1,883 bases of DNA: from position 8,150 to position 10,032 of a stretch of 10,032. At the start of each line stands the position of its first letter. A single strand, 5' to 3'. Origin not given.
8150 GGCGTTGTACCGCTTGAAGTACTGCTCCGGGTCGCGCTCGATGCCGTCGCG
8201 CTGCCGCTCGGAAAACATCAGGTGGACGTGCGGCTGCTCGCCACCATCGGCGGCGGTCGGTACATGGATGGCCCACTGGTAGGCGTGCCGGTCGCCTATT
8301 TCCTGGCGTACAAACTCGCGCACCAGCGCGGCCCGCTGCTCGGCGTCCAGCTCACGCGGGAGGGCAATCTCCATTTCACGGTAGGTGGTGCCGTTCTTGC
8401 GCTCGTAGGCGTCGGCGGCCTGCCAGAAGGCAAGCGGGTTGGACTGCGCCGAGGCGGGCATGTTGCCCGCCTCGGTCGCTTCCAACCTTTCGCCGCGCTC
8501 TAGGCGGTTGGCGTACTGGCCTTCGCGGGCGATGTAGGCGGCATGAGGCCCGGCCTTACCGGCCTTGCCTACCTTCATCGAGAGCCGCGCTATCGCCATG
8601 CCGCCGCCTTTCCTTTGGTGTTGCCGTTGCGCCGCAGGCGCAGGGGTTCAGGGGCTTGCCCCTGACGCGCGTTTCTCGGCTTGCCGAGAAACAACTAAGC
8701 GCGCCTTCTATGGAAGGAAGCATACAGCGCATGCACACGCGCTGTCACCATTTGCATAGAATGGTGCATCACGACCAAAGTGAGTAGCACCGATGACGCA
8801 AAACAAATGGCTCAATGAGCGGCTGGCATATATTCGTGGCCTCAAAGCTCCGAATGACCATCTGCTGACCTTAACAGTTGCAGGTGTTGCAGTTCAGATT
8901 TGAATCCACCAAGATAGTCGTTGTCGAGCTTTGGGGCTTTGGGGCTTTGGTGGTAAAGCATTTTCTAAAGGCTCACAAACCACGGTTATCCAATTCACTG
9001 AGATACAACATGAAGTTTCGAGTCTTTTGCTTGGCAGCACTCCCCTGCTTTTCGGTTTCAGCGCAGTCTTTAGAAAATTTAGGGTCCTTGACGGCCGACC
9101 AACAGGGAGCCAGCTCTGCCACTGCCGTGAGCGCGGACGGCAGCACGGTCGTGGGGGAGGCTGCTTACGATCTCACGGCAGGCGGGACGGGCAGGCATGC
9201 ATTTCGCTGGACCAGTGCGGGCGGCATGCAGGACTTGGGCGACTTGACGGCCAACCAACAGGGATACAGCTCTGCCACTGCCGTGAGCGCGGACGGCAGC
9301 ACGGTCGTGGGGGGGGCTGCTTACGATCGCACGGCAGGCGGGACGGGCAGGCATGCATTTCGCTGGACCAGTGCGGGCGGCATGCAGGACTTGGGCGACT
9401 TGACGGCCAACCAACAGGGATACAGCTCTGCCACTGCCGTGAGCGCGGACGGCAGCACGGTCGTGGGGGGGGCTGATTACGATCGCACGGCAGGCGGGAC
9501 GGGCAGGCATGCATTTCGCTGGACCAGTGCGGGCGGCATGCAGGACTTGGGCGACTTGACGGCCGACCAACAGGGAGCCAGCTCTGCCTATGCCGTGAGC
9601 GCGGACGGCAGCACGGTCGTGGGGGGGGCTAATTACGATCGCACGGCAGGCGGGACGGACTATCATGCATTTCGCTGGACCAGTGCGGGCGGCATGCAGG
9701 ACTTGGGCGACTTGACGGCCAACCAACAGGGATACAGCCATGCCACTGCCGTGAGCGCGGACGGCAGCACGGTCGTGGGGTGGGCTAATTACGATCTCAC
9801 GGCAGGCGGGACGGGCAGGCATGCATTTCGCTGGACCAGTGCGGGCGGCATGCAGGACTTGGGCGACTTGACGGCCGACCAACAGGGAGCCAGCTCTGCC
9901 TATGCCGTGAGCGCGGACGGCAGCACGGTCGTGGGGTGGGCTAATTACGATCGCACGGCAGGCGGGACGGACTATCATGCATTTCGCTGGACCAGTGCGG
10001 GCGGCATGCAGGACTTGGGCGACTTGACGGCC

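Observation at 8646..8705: RSF1010-type oriT with predicted nick site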

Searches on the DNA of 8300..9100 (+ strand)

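Call 4: search_dna_similar(query=window:8300-9100:+, collection=plasmids, mode=near, max_rows=25)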
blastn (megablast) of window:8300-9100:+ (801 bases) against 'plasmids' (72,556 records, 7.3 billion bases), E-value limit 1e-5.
Records with a match: 24; places in all: 25; records where one place covers at least 80% of the query: 1.
Best place of each record, by identity: >=99% 1; 95-99% 1; 90-95% 15; 80-90% 5; 60-80% 2.
By first word of the organism name: Escherichia 5; Comamonas 3; Citrobacter 3; Klebsiella 3; Enterobacter 2; Serratia 2; Xanthomonas 2; Paracoccus 1; uncultured 1; Raoultella 1; and 1 more.
By predicted mobility (MOB-suite, as given by PLSDB): mobilizable 22; non-mobilizable 2.
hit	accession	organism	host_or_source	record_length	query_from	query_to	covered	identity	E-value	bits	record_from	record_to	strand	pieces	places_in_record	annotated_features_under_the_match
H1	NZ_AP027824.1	Escherichia coli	Homo sapiens,whole organism,feces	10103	1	801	100%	100.0%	0e+0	1480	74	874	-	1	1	MobA/MobL family protein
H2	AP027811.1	Escherichia coli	Homo sapiens,whole organism,feces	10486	1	627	61%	95.5%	0e+0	780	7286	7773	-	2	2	hypothetical protein (x2)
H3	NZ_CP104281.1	Comamonas aquatica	-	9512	1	561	70%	82.4%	3e-132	479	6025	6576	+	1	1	MobA/MobL family protein | conjugal transfer protein TraD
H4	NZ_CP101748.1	Comamonas sp. C11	mixed culture,wastewater treatment plant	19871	1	561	70%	81.9%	3e-127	462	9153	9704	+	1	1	MobA/MobL family protein | conjugal transfer protein TraD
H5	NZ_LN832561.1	Paracoccus aminovorans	-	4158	2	531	66%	82.1%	6e-119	435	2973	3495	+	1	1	MobA/MobL family protein | conjugal transfer protein TraD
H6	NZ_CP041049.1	Citrobacter sp. CF971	Homo sapiens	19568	2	409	51%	90.5%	7e-148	531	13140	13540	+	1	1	MobA/MobL family protein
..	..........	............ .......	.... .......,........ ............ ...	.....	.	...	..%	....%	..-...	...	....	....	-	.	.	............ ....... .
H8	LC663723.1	uncultured bacterium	-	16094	2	409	51%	90.5%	7e-148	531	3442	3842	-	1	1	MobA/MobL family protein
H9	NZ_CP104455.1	Raoultella ornithinolytica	whole organism,wastewater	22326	2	409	51%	90.5%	7e-148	531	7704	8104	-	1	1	MobA/MobL family protein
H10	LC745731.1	Escherichia coli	-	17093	2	409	51%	90.5%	7e-148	531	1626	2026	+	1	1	mobA: MobA relaxase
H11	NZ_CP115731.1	Citrobacter braakii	-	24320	2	409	51%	90.5%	7e-148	531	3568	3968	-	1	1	MobA/MobL family protein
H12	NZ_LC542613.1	Klebsiella quasipneumoniae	-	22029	2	409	51%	90.5%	7e-148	531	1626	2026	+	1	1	MobA/MobL family protein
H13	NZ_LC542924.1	Klebsiella pneumoniae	-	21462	2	409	51%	90.5%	7e-148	531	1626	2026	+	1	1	MobA/MobL family protein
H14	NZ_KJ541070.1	Escherichia coli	Homo sapiens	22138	2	409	51%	90.5%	7e-148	531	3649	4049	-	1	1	MobA/MobL family protein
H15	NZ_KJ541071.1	Escherichia coli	Homo sapiens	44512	2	409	51%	90.5%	7e-148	531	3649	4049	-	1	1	MobA/MobL family protein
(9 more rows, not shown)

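Call 10: get_annotated_region(hit=H3, flank=1500)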
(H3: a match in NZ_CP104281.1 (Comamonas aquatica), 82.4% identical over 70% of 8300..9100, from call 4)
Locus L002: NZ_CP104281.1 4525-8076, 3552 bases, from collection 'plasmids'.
description: Comamonas aquatica strain SCLZS63 plasmid p2_SCLZS63, complete sequence
organism: Comamonas aquatica (NCBI taxid 225991)
taxonomy: Bacteria; Pseudomonadota; Betaproteobacteria; Burkholderiales; Comamonadaceae; Comamonas; Comamonas aquatica
host: -; source: -; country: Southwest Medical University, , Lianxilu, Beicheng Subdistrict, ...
typing (MOB-suite, as given by PLSDB): mobilizable; replicon rep_cluster_1156; relaxase MOBQ
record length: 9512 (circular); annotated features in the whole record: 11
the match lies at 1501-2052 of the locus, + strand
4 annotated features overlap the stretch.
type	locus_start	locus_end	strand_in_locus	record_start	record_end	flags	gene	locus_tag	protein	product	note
CDS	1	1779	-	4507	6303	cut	-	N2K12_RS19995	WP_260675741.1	MobA/MobL family protein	-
CDS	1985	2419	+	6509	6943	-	-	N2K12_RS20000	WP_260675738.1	conjugal transfer protein TraD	-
CDS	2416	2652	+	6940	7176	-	-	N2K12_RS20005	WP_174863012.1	hypothetical protein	-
CDS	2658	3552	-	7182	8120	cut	-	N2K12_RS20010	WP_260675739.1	DNA-binding protein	-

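Call 11: get_annotated_region(hit=H5, flank=1500)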
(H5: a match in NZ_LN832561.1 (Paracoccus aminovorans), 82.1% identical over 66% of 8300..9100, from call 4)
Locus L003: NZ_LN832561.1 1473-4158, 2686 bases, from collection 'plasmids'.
description: Paracoccus aminovorans isolate JCM7685 plasmid III, complete sequence
organism: Paracoccus aminovorans (NCBI taxid 34004)
taxonomy: Bacteria; Pseudomonadota; Alphaproteobacteria; Rhodobacterales; Paracoccaceae; Paracoccus; Paracoccus aminovorans
host: -; source: -; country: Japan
typing (MOB-suite, as given by PLSDB): mobilizable; relaxase MOBQ
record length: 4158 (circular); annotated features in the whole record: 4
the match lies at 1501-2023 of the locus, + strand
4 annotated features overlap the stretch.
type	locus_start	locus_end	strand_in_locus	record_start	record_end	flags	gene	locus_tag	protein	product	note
CDS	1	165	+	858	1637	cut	-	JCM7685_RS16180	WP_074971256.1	replication initiation protein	GO:0006270 - DNA replication initiation [Evidence IEA]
CDS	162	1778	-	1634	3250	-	-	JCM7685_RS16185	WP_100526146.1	MobA/MobL family protein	-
CDS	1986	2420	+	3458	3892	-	-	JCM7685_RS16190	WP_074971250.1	conjugal transfer protein TraD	-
CDS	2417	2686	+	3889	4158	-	-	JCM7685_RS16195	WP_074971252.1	hypothetical protein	-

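Call 12: get_annotated_region(hit=H10, flank=1500)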
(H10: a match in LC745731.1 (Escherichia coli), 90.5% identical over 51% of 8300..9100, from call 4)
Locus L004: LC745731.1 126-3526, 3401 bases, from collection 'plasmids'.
description: Escherichia coli JARB-RN-0061 plasmid pJARB-RN-0061_VEB-1 DNA, complete genome
organism: Escherichia coli (NCBI taxid 562)
taxonomy: Bacteria; Pseudomonadota; Gammaproteobacteria; Enterobacterales; Enterobacteriaceae; Escherichia; Escherichia coli
host: -; source: -; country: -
typing (MOB-suite, as given by PLSDB): mobilizable; replicon rep_cluster_658; relaxase MOBQ
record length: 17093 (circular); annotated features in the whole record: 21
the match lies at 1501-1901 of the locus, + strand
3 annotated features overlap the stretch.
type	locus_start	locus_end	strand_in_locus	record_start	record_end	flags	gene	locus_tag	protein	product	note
CDS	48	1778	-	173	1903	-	mobA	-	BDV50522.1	MobA relaxase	-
CDS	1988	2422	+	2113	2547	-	traD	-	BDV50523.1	conjugal transfer protein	-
CDS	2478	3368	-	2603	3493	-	kfrA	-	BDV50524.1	KfrA-like DNA binding protein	-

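Call 13: get_annotated_region(hit=H2, flank=1500)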
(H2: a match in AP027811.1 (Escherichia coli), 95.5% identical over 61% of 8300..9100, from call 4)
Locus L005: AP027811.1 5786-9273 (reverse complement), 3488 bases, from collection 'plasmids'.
description: Escherichia coli 2017.12.01CC plasmid p2017.12.01CC_4 DNA, complete sequence
organism: Escherichia coli (NCBI taxid 562)
taxonomy: Bacteria; Pseudomonadota; Gammaproteobacteria; Enterobacterales; Enterobacteriaceae; Escherichia; Escherichia coli
host: -; source: Homo sapiens,whole organism,feces; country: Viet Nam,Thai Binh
typing (MOB-suite, as given by PLSDB): non-mobilizable
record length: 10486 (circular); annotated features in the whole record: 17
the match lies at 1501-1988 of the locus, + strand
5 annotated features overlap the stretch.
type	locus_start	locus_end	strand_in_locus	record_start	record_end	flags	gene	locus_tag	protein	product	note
CDS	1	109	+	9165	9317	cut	-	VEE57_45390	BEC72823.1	hypothetical protein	-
CDS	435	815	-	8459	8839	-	-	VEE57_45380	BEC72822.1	hypothetical protein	-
CDS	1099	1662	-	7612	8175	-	-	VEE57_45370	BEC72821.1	hypothetical protein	-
CDS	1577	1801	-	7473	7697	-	-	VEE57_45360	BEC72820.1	hypothetical protein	-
CDS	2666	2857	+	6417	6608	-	-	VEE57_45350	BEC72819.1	hypothetical protein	-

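Call 21: search_dna_similar(query=window:8640-8720:+, collection=plasmids, mode=distant, max_rows=60, max_evalue=0.001, rows=spread)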
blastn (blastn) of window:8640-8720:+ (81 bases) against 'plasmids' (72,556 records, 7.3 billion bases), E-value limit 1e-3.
Records with a match: 82; places in all: 82; records where one place covers at least 80% of the query: 23.
Best place of each record, by identity: >=99% 1; 95-99% 4; 90-95% 19; 80-90% 58.
By first word of the organism name: Klebsiella 53; Escherichia 6; Enterobacter 5; Comamonas 3; Citrobacter 3; Xanthomonas 2; Serratia 2; uncultured 1; Raoultella 1; Aeromonas 1; and 5 more.
By predicted mobility (MOB-suite, as given by PLSDB): non-mobilizable 59; mobilizable 23.
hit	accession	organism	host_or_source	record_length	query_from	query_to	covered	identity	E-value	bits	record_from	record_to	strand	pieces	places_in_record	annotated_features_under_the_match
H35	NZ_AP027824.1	Escherichia coli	Homo sapiens,whole organism,feces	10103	1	81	100%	100.0%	2e-33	147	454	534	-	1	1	none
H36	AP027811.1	Escherichia coli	Homo sapiens,whole organism,feces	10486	1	77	95%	96.1%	5e-27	126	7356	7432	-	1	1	none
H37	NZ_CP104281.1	Comamonas aquatica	-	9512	6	81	94%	92.1%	1e-21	108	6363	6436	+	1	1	none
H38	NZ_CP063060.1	Comamonas thiooxydans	Homo sapiens,whole genome ...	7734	6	81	94%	92.1%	1e-21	108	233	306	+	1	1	none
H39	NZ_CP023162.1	Xanthomonas citri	Gossypium hirsutum,cell ...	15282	4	69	81%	98.5%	3e-23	113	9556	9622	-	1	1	hypothetical protein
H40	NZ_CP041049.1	Citrobacter sp. CF971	Homo sapiens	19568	1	69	85%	94.2%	2e-20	104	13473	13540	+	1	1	none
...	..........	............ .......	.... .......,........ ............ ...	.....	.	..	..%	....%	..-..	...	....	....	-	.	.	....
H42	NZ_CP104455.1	Raoultella ornithinolytica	whole organism,wastewater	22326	1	69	85%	94.2%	2e-20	104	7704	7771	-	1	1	none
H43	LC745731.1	Escherichia coli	-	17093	1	69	85%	94.2%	2e-20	104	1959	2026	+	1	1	none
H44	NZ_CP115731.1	Citrobacter braakii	-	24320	1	69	85%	94.2%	2e-20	104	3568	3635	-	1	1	none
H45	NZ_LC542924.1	Klebsiella pneumoniae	-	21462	1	69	85%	94.2%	2e-20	104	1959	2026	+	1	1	none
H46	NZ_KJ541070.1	Escherichia coli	Homo sapiens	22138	1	69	85%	94.2%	2e-20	104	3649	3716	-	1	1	none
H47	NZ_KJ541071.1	Escherichia coli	Homo sapiens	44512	1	69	85%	94.2%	2e-20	104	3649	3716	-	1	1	none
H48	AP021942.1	Aeromonas veronii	-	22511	1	69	85%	94.2%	2e-20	104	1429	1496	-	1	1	hypothetical protein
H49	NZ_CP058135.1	Klebsiella quasipneumoniae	culture,Wastewater influent sample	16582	1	69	85%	94.2%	2e-20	104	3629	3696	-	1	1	none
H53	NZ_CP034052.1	Klebsiella pneumoniae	Homo sapiens,blood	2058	13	69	70%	81.4%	1e-4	52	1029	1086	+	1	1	none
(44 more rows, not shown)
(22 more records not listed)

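Call 45: get_annotated_region(hit=H53, flank=1100)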
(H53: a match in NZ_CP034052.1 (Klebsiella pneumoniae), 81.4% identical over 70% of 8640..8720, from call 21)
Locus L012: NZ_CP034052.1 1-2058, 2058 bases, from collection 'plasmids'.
description: Klebsiella pneumoniae strain KP_NORM_BLD_2014_104014 plasmid unnamed7, complete sequence
organism: Klebsiella pneumoniae (NCBI taxid 573)
taxonomy: Bacteria; Pseudomonadota; Gammaproteobacteria; Enterobacterales; Enterobacteriaceae; Klebsiella; Klebsiella pneumoniae
host: -; source: Homo sapiens,blood; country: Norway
typing (MOB-suite, as given by PLSDB): non-mobilizable; replicon ColpVC
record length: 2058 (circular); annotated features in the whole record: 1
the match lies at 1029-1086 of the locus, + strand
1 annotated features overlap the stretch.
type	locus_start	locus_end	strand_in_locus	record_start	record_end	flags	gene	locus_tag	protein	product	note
CDS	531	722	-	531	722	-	-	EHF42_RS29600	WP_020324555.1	hypothetical protein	-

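Call 81: search_rna_families(source=window, start=8450, end=8950, threshold=evalue, max_evalue=1)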
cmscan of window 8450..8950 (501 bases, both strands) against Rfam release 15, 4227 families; matches with E-value up to 1: 0.
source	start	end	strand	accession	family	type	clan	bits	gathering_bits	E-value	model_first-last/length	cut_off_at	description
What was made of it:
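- Tried and rejected: The Rfam scan of 8450-8950 gave no hit (call 81).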

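Call 82: search_dna_similar(query=window:8640-8720:+, collection=ecoli_genomes, mode=distant, max_rows=15, max_evalue=0.001)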
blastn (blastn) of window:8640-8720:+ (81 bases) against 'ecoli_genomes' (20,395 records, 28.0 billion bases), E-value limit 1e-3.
Records with a match: 4; places in all: 4; records where one place covers at least 80% of the query: 1.
Genomes with a match: 4 of 5426; with a place that covers at least 80% of the query: 1. Places per genome that has any: lowest 1, median 1, highest 1. On chromosomes: 0 places; on plasmids: 4.
Best place of each record, by identity: >=99% 1; 80-90% 3.
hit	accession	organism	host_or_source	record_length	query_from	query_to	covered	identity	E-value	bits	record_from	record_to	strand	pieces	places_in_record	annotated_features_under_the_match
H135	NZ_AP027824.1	Escherichia coli strain 2017.17.01CC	Homo sapiens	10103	1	81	100%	100.0%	6e-33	147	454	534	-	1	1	none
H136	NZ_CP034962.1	Escherichia coli strain WCHEC020032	Homo sapiens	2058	13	69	70%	81.4%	4e-4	52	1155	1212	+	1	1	none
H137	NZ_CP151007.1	Escherichia coli strain 19KM1766N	Dog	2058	13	69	70%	81.4%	4e-4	52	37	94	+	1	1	none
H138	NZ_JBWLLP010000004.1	Escherichia coli strain 11A20CPO008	Homo sapiens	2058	13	69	70%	81.4%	4e-4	52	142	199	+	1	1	none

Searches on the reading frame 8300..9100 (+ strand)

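Call 59: search_protein_families(library=ncbifam, proteins=[L002:1985-2419:+], max_evalue=0.001)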
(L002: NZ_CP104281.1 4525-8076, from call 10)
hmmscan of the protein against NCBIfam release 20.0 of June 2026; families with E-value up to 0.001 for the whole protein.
L002:1985-2419:+ (144 aa): 0 families

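Call 76: search_protein_families(library=pfam, proteins=[L002:1985-2416:+], max_evalue=0.01)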
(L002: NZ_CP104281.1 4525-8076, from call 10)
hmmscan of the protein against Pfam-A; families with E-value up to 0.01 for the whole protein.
L002:1985-2416:+ (144 aa): 1 family
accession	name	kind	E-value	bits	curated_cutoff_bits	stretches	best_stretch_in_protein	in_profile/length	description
PF06412.16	TraD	-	5e-11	42.7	22.3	1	76-138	4-60/62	Conjugal transfer protein TraD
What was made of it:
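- On MOBQ2 (Ti-type TraA/TraC/TraD Dtr system): Relatives' TraD matches PF06412 at E = 5e-11 (call 76).
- Closest known: Ti-plasmid type Dtr system. Same: The accessory protein of the relatives carries the Pfam TraD domain (call 76).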

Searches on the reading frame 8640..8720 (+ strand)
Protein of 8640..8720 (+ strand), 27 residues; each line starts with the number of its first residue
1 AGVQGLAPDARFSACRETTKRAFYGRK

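Call 76: search_protein_families(library=pfam, proteins=[L012:1279-1995:-], max_evalue=0.01)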
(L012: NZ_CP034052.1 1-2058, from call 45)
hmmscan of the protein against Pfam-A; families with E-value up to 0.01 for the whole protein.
L012:1279-1995:- (239 aa): 2 families
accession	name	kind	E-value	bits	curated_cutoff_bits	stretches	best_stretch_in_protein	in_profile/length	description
PF01446.23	Rep_1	-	3e-71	240.3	33.2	1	1-227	25-252/253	Replication protein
PF23343.2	REP_ORF2-G2P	-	0.00033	21.3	27.8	1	23-97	2-69/99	Replication-associated protein ORF2/G2P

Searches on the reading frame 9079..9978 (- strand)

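Call 5: search_protein_families(library=pfam, proteins=[window:9079-9978:-], max_evalue=0.01)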
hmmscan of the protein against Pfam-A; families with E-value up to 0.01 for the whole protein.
window:9079-9978:- (299 aa): 2 families
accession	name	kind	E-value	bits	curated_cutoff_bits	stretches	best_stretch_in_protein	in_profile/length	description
PF11550.13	IglC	-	0.00038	20.4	25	0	250-274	18-41/211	Intracellular growth locus C protein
PF17665.6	DUF5527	-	0.0043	17.2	28.5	0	197-214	68-85/139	Family of unknown function (DUF5527)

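Call 59: search_protein_families(library=ncbifam, proteins=[window:9079-9978:-], max_evalue=0.001)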
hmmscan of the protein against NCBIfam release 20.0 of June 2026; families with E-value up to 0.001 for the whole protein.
window:9079-9978:- (299 aa): 1 family
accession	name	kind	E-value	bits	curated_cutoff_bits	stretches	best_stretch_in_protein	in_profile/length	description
NF052406.1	NOVBLXIJ_fam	equivalog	6.9e-05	23.4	110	0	184-218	35-69/75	NOVBLXIJ family nitrogen cycling protein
